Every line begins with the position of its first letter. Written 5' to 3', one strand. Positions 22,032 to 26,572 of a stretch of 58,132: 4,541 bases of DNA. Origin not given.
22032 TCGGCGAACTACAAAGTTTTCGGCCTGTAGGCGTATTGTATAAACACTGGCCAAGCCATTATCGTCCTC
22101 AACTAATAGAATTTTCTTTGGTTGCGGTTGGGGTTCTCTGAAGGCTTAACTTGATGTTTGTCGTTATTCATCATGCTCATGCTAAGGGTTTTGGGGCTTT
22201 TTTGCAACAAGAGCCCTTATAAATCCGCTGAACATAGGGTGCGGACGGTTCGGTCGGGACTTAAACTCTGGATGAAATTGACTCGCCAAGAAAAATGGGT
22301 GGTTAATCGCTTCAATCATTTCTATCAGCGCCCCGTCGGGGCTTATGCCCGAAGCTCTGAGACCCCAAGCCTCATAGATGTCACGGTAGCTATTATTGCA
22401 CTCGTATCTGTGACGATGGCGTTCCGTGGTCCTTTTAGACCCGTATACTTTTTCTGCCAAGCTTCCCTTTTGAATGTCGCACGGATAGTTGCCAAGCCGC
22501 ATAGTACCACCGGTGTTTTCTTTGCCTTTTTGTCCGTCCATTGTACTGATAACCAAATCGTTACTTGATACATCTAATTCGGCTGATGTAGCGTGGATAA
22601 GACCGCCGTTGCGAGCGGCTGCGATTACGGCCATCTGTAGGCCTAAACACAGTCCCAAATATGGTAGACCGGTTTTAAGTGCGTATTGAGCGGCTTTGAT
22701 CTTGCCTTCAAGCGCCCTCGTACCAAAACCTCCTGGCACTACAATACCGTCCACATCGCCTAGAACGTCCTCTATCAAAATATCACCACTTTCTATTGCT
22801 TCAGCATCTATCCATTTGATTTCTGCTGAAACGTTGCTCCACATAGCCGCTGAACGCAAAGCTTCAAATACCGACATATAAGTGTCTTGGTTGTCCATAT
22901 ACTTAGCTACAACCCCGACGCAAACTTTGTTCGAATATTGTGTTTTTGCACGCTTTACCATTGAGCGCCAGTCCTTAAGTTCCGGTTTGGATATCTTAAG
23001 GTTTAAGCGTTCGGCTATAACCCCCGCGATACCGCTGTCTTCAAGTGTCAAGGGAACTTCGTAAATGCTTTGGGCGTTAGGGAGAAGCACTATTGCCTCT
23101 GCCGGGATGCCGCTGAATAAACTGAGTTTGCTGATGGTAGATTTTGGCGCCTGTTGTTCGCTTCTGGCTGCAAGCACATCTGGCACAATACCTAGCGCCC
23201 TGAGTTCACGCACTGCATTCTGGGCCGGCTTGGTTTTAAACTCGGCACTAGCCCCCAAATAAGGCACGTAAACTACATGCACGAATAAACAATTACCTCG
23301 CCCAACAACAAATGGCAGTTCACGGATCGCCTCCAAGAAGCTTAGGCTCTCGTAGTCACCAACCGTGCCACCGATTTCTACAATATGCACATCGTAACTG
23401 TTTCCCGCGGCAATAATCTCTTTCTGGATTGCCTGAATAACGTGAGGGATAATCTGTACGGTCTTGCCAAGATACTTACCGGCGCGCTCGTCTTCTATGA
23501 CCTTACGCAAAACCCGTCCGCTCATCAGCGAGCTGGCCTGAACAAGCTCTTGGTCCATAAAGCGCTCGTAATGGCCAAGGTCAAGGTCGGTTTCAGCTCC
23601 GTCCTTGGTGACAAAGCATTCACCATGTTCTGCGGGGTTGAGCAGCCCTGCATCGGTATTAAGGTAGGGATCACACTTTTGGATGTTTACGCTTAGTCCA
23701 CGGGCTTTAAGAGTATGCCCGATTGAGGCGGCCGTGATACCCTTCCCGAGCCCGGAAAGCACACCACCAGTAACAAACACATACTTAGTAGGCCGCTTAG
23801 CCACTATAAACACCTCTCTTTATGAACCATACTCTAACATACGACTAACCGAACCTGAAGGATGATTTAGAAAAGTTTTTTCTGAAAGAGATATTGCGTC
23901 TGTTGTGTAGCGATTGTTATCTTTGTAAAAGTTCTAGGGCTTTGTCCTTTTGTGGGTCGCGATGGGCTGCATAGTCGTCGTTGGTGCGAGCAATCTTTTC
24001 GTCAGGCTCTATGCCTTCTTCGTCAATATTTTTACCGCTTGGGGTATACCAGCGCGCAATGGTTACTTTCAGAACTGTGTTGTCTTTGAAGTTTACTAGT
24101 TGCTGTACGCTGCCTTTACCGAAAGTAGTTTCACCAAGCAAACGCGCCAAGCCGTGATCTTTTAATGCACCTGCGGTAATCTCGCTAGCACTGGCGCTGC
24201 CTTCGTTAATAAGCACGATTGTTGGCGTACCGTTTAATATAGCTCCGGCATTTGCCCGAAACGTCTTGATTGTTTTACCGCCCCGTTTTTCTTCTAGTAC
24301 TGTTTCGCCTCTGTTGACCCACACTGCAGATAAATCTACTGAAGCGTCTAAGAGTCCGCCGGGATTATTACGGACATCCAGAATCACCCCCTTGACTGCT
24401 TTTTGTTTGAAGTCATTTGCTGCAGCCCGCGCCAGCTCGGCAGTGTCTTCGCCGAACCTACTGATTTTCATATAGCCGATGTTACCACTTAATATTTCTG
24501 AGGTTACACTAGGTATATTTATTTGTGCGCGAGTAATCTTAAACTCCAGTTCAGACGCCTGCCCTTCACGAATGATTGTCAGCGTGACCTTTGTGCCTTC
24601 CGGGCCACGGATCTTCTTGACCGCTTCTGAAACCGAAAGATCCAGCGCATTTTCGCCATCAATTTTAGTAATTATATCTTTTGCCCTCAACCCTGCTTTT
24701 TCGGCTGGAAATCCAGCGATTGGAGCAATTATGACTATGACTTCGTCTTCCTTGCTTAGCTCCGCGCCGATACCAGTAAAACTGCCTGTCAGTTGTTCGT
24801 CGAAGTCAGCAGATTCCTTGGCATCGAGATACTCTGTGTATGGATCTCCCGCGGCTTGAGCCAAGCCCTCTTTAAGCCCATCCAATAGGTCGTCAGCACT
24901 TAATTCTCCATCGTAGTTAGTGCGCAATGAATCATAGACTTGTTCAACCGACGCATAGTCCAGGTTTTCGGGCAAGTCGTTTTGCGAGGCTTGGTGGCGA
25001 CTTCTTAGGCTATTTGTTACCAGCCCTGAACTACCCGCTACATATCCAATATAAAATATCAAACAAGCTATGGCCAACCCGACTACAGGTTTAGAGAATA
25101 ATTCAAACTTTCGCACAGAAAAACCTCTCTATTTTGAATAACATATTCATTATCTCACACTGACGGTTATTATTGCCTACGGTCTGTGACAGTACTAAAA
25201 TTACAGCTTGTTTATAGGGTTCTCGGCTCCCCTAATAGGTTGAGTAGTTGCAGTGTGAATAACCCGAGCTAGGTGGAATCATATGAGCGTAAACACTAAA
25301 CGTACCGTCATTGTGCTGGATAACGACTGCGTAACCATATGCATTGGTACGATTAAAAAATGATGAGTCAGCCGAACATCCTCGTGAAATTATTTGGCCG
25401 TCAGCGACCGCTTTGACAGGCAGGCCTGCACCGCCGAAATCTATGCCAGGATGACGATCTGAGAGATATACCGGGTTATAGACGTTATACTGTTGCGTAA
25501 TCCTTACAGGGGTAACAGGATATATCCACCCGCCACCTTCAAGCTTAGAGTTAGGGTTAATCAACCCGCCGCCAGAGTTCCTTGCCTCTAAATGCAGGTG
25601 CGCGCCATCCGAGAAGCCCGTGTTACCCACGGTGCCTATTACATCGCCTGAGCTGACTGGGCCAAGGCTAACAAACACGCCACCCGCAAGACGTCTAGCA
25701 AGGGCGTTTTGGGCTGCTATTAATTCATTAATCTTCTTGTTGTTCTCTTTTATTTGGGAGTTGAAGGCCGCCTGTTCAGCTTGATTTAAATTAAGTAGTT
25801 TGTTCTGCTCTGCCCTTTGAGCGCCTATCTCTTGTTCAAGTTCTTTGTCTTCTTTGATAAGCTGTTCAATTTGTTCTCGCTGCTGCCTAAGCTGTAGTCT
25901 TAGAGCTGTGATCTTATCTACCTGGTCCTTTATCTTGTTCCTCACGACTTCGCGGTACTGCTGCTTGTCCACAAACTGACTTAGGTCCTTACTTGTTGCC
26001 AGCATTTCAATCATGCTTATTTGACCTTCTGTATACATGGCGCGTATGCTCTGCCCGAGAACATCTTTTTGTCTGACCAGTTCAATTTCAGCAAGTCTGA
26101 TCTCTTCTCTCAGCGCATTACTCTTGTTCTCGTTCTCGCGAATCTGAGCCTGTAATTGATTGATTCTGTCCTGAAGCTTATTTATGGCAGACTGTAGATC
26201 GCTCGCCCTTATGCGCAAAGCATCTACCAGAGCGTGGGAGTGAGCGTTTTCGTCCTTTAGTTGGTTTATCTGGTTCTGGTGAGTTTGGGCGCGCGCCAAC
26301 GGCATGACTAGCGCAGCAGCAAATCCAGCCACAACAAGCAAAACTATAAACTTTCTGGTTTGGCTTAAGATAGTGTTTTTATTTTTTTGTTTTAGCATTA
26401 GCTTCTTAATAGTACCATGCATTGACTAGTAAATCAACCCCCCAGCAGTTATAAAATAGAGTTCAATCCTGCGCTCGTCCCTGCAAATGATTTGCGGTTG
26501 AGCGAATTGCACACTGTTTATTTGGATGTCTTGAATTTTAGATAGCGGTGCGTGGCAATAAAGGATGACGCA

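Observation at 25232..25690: Circularly permuted M23/LytM zinc peptidase domain in the FtsEX partner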

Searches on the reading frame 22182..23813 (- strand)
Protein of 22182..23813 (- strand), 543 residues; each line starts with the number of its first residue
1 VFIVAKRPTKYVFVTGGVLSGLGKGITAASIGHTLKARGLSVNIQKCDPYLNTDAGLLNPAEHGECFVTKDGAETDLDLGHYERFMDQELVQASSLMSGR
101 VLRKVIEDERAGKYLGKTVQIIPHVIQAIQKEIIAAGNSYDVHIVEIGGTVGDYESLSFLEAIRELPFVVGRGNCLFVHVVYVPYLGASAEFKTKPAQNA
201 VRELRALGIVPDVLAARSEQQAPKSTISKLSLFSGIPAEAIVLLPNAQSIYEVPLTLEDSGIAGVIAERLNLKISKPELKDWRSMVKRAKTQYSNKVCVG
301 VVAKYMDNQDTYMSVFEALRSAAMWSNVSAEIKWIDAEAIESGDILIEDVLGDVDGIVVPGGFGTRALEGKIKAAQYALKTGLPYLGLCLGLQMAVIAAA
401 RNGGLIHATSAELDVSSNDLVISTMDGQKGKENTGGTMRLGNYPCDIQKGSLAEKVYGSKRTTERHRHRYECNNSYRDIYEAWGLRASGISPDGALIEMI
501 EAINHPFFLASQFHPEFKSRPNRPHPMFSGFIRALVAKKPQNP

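Call 44: search_protein_families(library=pfam, proteins=[window:22182-23813:-], max_evalue=0.0001)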
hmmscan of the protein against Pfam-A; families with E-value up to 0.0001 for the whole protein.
window:22182-23813:- (543 aa): 3 families
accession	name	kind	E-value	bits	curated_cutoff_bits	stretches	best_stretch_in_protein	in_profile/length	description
PF06418.20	CTP_synth_N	-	3.4e-108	361.5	26.1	1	10-272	1-265/265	CTP synthase N-terminus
PF00117.34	GATase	-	4.1e-34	118.4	22.8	1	310-533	4-189/190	Glutamine amidotransferase class-I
PF07722.19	Peptidase_C26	-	4.5e-09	36.8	20.5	1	375-516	98-219/219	Peptidase C26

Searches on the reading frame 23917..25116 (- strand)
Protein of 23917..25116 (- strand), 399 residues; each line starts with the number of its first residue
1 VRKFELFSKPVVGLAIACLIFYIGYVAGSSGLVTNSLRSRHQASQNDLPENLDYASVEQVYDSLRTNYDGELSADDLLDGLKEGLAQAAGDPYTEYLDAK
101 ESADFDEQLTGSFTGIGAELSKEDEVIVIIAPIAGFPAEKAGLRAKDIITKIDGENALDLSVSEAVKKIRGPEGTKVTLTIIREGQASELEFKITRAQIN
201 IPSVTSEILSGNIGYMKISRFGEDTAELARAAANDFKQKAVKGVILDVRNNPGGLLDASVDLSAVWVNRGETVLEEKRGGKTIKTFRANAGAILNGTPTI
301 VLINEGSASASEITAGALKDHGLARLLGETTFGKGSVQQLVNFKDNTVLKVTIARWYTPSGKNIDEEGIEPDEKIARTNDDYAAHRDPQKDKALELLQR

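Call 44: search_protein_families(library=pfam, proteins=[window:23917-25116:-], max_evalue=0.0001)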
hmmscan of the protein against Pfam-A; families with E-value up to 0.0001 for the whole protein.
window:23917-25116:- (399 aa): 5 families
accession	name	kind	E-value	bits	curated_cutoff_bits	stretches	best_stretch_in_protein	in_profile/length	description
PF03572.23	Peptidase_S41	-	6.7e-52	175.8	24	1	212-374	1-164/165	Peptidase family S41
PF17820.7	PDZ_6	-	1.8e-12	47.2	27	1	129-183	2-54/54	PDZ domain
PF13180.12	PDZ_2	-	4.6e-11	43.3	27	1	115-193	2-79/80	PDZ domain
PF00595.29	PDZ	-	1.1e-10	42.1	23.2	1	115-181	11-80/81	PDZ domain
PF22694.1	CtpB_N-like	-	4.5e-06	27.5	27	1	35-100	22-84/85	Activating protease CtpB N-terminal domain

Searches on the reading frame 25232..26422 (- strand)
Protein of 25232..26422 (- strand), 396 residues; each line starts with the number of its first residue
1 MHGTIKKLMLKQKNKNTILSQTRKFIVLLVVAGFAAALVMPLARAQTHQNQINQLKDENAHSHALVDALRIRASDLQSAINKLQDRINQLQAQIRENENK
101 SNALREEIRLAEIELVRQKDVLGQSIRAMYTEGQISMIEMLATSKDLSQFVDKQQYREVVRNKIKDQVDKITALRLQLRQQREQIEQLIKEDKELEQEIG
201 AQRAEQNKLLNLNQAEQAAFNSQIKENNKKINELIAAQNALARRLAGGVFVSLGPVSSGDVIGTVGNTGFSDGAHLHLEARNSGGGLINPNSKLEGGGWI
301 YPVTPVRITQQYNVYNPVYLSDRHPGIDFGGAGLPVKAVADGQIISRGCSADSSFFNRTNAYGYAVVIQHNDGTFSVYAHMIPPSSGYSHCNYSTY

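Call 3: search_protein_families(library=pfam, proteins=[window:25232-26422:-], max_evalue=1)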
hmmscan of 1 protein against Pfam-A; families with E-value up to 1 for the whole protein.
window:25232-26422:- (396 aa): 14 families
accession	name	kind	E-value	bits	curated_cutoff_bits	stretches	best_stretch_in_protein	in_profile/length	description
PF01551.29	Peptidase_M23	-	7.7e-17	61.7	28.7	2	323-381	2-52/96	Peptidase family M23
PF11559.13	ADIP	-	0.00017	22.1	34.3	1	46-127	55-136/151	Afadin- and alpha -actinin-Binding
PF05622.17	HOOK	-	0.0024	17.2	35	1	43-108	46-107/514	HOOK protein coiled-coil region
PF01519.22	DUF16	-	0.031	15.2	40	2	48-125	21-91/104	Protein of unknown function DUF16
PF08720.15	Hema_stalk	-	0.073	13.2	26.9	1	67-127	50-110/175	Influenza C hemagglutinin stalk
PF09989.15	DUF2229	-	0.097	12.7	29.4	1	154-247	99-187/218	CoA enzyme activase uncharacterised domain (DUF2229)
PF12329.13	TMF_DNA_bd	-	0.1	13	35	2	75-124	23-72/74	TATA element modulatory factor 1 DNA binding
PF17675.6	APG6_N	-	0.16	12.9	45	1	148-242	29-126/132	Apg6 coiled-coil region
PF09210.16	BE_C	-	0.2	12.5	25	1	140-189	35-87/101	1,4-alpha-glucan branching enzyme, C-terminal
PF09728.14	Taxilin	-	0.28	10.8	30.3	1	144-233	7-96/302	Myosin-like coiled-coil protein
PF08028.16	Acyl-CoA_dh_2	-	0.4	11.4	22.7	1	142-201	22-81/134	Acyl-CoA dehydrogenase, C-terminal domain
PF02403.27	Seryl_tRNA_N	-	0.44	11.2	28.2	1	158-244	16-103/108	Seryl-tRNA synthetase N-terminal domain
PF25014.1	NET2A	-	0.76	10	33.1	0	161-234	131-200/235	NET2A-like domain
PF06005.17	ZapB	-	0.87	10.5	31.5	1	75-119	8-52/71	Cell division protein ZapB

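Call 4: search_protein_families(library=ncbifam, proteins=[window:25232-26422:-], max_evalue=1)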
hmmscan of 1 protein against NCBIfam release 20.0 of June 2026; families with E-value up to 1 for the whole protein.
window:25232-26422:- (396 aa): 21 families
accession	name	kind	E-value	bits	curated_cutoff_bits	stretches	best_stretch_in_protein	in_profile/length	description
NF052336.1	PdgHdaseHSB100310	equivalog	4.4e-05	23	500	2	321-381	54-106/316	peptidoglycan hydrolase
NF050804.1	CellDivDipMCaul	equivalog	0.00012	21.1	900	1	325-381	529-578/634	cell division endopeptidase DipM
NF008123.1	PRK10871.1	equivalog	0.00022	20.7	311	1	326-380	267-314/365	murein hydrolase activator NlpD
TIGR02169.1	SMC_prok_A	equivalog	0.00025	18.9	729.4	1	46-243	699-890/1165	chromosome segregation protein SMC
TIGR02168.1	SMC_prok_B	equivalog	0.00032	18.6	567.35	1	45-244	262-464/1181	chromosome segregation protein SMC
NF053580.1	deacetylase_VimE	equivalog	0.0016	17.1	440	1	134-237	155-261/431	UDP-2,3-diacetamido-2,3-dideoxy-alpha-D-glucuronate deacetylase VimE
NF041035.1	Rad50_Halo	equivalog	0.004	15.6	1000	1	73-243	246-398/883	DNA double-strand break repair ATPase Rad50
NF045487.1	ASRP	equivalog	0.0041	15.8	300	2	48-114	346-412/593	archaea-specific SMC-related protein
TIGR04523.1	Mplasa_alph_rch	subfamily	0.0047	14.9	270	1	49-234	369-543/745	helix-rich protein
NF045780.1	TrlF_fam_ATP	equivalog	0.015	14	350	1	48-240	475-662/944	TrlF family AAA-like ATPase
TIGR00414.1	serS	equivalog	0.027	13.5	301.65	1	145-241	5-95/418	serine--tRNA ligase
NF008644.1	PRK11637.1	equivalog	0.03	13.3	270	0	333-379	296-333/385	murein hydrolase activator EnvC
NF041042.1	FslE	exception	0.1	11.1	800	1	39-96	16-73/505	rhizoferrin import outer membrane protein FslE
NF040883.1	amid_act_ActS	equivalog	0.15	11.3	375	0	326-380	138-185/242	amidase activator ActS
NF008652.0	PRK11649.1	equivalog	0.2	10.3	341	1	256-280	373-397/439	murein DD-endopeptidase MepM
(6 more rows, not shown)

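Call 6: find_homologous_proteins(query=window:25232-26422:-, region=240-396)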
Query window:25232-26422:-, residues 240-396 (157 aa): 143 proteins with E <= 0.001 among 1104 candidates; the best 120 are listed.
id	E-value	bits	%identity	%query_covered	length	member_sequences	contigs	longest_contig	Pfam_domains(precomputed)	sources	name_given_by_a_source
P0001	6.0e-95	334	94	100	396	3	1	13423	PF01551.30,PF11559.14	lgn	-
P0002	4.4e-81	289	81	100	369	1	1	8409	PF01551.30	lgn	-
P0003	1.2e-75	271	80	99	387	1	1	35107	PF01551.30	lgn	-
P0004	4.6e-75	269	82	97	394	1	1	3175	PF01551.30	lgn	-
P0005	2.8e-74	266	80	97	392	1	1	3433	PF01551.30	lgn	-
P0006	1.8e-63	231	74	99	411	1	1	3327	PF01551.30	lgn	-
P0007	3.2e-62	227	69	94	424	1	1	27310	PF01551.30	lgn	-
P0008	3.3e-59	217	70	99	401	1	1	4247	PF01551.30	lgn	-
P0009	2.0e-58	215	69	99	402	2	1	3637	PF01551.30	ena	-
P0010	2.0e-56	208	66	98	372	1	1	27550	PF01551.30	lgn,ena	-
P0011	1.5e-51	193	60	97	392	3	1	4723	PF01551.30,PF08614.17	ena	-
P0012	2.1e-51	192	62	97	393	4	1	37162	PF01551.30,PF10473.15,PF24627.2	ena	-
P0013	2.3e-49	185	62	94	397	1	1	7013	PF01551.30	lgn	-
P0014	5.3e-44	168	56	97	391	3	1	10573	PF01551.30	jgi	jgi:murein DD-endopeptidase MepM/ murein hydrolase activator NlpD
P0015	9.0e-43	164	57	97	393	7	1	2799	PF01551.30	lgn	-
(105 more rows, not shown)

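Call 7: search_solved_structures(query=window:25232-26422:-, max_evalue=1, show_alignments=3)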
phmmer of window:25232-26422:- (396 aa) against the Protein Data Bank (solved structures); distinct sequences matched with E-value up to 1: 24.
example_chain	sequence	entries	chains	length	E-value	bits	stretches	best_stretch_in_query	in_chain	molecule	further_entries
6muk_A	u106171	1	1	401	8.5e-10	41.3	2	253-382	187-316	Peptidase M23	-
3slu_A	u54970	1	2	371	1.2e-09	40.9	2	255-383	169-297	M23 peptidase domain protein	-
9gy1_A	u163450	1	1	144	4.3e-08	35.7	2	251-292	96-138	Peptidase, M23 family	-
5kvp_A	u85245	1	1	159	1e-05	27.9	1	323-382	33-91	Zoocin A endopeptidase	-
9m7n_A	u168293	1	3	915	4e-05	25.9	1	294-382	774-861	Gp16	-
5kqb_A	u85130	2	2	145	0.00045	22.5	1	256-286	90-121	Peptidase M23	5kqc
8hd0_E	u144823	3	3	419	0.00086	21.6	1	23-246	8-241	Murein hydrolase activator EnvC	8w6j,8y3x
4qp5_A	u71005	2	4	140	0.0013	21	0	256-280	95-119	Lysostaphin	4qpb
5nmy_A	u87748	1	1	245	0.0075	18.5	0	256-281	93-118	Lysostaphin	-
4lxc_A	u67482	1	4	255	0.01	18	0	256-281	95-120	Lysostaphin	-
5j1l_A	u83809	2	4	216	0.022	17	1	256-283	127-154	ToxR-activated gene (TagE)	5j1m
7qrl_A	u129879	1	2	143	0.023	16.9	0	324-382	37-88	DipM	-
4rny_A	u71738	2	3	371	0.023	16.8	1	234-282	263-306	Conserved hypothetical secreted protein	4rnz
7qrl_C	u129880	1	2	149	0.027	16.7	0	324-382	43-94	DipM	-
6rk4_A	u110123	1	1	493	0.039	16.1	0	256-281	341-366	Lysostaphin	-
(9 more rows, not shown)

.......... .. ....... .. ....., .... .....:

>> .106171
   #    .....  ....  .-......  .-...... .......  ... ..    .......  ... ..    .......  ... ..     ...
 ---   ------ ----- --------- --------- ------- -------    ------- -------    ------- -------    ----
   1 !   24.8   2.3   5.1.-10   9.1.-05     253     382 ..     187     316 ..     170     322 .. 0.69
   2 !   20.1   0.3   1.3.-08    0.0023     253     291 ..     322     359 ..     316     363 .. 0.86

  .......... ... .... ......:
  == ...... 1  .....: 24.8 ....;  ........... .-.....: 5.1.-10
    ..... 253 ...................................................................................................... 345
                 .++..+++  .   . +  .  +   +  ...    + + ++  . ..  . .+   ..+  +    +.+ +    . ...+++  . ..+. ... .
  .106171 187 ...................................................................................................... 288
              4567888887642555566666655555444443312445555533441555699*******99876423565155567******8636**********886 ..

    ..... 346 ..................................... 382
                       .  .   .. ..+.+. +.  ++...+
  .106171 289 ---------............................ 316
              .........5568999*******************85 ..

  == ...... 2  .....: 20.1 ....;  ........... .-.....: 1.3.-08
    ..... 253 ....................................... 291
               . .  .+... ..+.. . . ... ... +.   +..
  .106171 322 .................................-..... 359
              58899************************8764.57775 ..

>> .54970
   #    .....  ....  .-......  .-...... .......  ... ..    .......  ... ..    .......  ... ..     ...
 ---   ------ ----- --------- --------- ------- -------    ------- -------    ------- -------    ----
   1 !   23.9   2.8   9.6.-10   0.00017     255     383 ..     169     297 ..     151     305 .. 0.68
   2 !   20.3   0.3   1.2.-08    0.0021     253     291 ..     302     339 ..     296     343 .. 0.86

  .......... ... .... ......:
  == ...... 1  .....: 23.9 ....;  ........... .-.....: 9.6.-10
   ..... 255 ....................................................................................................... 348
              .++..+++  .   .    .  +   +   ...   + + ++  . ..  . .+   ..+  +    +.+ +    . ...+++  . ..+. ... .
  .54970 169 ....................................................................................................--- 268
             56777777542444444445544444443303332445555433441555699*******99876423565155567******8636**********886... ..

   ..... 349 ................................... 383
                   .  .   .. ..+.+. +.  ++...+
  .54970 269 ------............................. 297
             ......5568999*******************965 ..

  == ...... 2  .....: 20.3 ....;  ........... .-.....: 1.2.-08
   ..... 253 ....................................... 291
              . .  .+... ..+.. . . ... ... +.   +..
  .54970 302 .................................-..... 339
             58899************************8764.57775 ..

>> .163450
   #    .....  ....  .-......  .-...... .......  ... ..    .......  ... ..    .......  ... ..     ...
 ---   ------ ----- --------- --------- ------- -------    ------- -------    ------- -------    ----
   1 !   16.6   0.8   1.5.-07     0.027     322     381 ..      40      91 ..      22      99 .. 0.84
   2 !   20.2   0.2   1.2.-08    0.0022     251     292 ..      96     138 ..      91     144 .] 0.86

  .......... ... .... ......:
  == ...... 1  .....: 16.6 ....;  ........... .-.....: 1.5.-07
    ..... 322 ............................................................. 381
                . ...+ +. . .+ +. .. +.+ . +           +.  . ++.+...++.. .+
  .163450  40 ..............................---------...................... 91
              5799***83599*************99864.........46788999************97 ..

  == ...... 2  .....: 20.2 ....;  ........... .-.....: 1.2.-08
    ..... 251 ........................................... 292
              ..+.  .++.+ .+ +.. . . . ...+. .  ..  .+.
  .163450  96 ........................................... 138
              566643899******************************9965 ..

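Call 20: predict_structure(alignment_id=A1)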
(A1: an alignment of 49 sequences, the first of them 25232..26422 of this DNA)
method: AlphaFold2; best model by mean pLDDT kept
length: 396 residues; sequences in the alignment: 49
mean_pLDDT: 78.5   pTM: 0.67
mean pLDDT of the five models: 78.5, 76.5, 73.8, 70.3, 68.4
residues with pLDDT >= 90: 116; 70-90: 186; 50-70: 41; < 50: 53
segments of 3 or more residues with pLDDT < 50: 1-17, 33-64, 394-396
pLDDT, mean of each block of 10 residues (from residue 1): 46 47 56 42 37 37 56 86 89 90 91 91 77 60 74 76 83 88 85 86 87 88 81 85 88 95 82 87 94 93 93 86 91 94 94 85 93 95 74 51
secondary structure, 60 per line:
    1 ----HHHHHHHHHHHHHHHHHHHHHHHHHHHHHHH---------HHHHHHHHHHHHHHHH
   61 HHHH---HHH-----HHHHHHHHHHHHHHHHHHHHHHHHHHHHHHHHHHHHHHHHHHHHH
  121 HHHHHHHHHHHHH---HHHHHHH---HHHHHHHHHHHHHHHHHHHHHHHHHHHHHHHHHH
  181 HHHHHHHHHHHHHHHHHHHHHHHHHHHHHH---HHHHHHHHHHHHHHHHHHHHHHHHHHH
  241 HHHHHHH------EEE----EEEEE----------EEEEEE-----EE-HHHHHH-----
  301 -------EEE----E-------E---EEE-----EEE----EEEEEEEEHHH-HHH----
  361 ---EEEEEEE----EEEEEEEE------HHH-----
elements in order: H5-35 H45-64 H76-133 H137-143 H147-210 H214-247 E254-256 E261-265 E276-281 H290-295 E308-310 E327-329 E335-337 E342-349 E364-370 E375-382

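Call 23: fold_search(model_id=the predicted structure, library=pdb)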
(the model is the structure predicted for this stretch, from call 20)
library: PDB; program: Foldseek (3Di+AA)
matches with E <= 10: 742; with E <= 0.001: 1
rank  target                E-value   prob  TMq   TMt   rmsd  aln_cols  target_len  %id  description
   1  8tzl_E                9.0e-04  0.98  0.27  0.30  20.5       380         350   13  Cryo-EM structure of Vibrio cholerae FtsE/FtsX/EnvC complex, full-length (released 2023-12-20)
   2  7tva_A                2.2e-03  0.89  0.20  0.15  20.6       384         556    8  Stat5a Core in complex with AK2292 (released 2023-02-15)
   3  7tvb                  4.2e-03  0.54  0.16  0.12  21.1       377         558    9  Stat5A Core in Complex with AK305 (released 2023-02-15)
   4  7ubt                  5.0e-03  0.54  0.16  0.13  21.2       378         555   10  Stat5a Core in complex with Compound 18 (released 2023-02-15)
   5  6tpi_A                7.4e-03  0.92  0.29  0.30  19.1       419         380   15  EnvC bound to the FtsX periplasmic domain (released 2020-11-04)
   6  7uc7                  7.8e-03  0.41  0.16  0.12  21.2       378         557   10  Stat5a Core in complex with Compound 17 (released 2023-02-15)
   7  7uc6                  1.3e-02  0.38  0.16  0.12  21.4       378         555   10  Stat5a Core in complex with Compound 12 (released 2023-02-15)
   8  6mbw_B                1.6e-02  0.35  0.15  0.13  23.7       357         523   11  Structure of Transcription Factor (released 2019-06-19)
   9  7p3r_A                1.7e-02  0.95  0.18  0.21  28.4       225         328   16  Helical structure of the toxin MakA from Vibrio cholera (released 2022-02-23)
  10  8idc_E                4.1e-02  1.00  0.29  0.38  17.7       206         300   16  Cryo-EM structure of Mycobacterium tuberculosis FtsEX/RipC complex in peptidisc (released 2023-10-04)
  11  8jia_E                4.8e-02  1.00  0.30  0.40   7.1       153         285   14  Cryo-EM structure of Mycobacterium tuberculosis ATP bound FtsE(E165Q)X/RipC complex in peptidisc (released 2023-10-04)
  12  3vkg_A                5.1e-02  1.00  0.30  0.05  19.5       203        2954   17  X-ray structure of an MTBD truncation mutant of dynein motor domain (released 2012-03-14)
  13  8iyj_U9               5.4e-02  1.00  0.28  0.58   3.3       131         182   19  Cryo-EM structure of the 48-nm repeat doublet microtubule from mouse sperm (released 2023-07-05)
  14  8otz_EQ               6.4e-02  1.00  0.29  0.62   2.6       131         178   18  48-nm repeat of the native axonemal doublet microtubule from bovine sperm (released 2023-11-22)
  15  8snb_8S               6.7e-02  0.99  0.28  0.36  34.2       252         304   13  atomic model of sea urchin sperm doublet microtubule (48-nm periodicity) (released 2023-06-28)
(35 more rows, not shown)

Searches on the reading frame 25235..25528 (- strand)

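Call 27: search_protein_families(library=pfam, proteins=[window:25235-25528:-], max_evalue=1)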
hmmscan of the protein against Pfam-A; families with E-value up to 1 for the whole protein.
seq(98 aa): 1 family
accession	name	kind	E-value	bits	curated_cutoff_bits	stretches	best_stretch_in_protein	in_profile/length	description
PF01551.29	Peptidase_M23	-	1.4e-09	38.4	28.7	1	25-83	2-52/96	Peptidase family M23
